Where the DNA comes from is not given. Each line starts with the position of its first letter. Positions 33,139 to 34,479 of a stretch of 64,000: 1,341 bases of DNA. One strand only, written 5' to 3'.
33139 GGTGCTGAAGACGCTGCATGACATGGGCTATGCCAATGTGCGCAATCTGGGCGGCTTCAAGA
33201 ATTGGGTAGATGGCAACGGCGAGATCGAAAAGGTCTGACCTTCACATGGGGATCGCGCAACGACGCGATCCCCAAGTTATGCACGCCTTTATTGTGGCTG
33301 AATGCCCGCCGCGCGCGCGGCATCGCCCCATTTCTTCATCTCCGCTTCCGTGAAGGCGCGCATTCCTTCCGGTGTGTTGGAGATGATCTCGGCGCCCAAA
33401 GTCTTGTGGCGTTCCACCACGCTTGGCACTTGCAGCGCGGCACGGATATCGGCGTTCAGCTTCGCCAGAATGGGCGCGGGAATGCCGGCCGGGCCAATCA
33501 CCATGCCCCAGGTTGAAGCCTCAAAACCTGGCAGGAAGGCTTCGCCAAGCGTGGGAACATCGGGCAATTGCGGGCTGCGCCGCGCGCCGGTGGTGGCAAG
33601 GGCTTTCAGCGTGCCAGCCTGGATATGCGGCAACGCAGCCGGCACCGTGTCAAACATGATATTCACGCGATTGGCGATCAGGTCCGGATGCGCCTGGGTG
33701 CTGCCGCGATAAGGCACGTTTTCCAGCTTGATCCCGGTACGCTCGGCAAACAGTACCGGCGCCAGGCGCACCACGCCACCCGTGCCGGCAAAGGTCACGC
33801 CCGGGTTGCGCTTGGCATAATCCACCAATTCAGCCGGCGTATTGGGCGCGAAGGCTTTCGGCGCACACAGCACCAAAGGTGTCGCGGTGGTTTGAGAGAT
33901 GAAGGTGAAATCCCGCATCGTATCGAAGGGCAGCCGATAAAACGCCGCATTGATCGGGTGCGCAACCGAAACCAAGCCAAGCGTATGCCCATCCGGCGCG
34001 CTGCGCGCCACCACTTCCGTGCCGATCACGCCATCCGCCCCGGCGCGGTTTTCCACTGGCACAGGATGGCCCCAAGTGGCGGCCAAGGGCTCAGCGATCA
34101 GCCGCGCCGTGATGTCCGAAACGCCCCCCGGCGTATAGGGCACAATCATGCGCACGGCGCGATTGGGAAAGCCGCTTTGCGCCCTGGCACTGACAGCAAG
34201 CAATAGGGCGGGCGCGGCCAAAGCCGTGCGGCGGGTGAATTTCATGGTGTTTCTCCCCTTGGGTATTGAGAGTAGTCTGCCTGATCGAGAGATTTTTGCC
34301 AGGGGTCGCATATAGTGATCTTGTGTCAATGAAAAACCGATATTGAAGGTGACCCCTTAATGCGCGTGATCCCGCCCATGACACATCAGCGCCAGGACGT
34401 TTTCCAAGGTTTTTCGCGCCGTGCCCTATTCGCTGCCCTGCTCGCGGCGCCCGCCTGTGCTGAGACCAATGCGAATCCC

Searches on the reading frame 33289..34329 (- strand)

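Call 19: search_protein_families(library=ncbifam, proteins=[window:33289-34329:-], max_evalue=1e-10)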
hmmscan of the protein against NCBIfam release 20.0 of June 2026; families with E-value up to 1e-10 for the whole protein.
window:33289-34329:- (346 aa): 0 families

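Call 20: search_protein_families(library=pfam, proteins=[window:33289-34329:-], max_evalue=0.00001)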
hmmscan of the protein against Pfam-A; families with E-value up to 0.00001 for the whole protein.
window:33289-34329:- (346 aa): 1 family
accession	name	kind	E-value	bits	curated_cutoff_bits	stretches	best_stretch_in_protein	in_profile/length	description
PF03401.19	TctC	-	1.4e-53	182.7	27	1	75-339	2-270/274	Tripartite tricarboxylate transporter family receptor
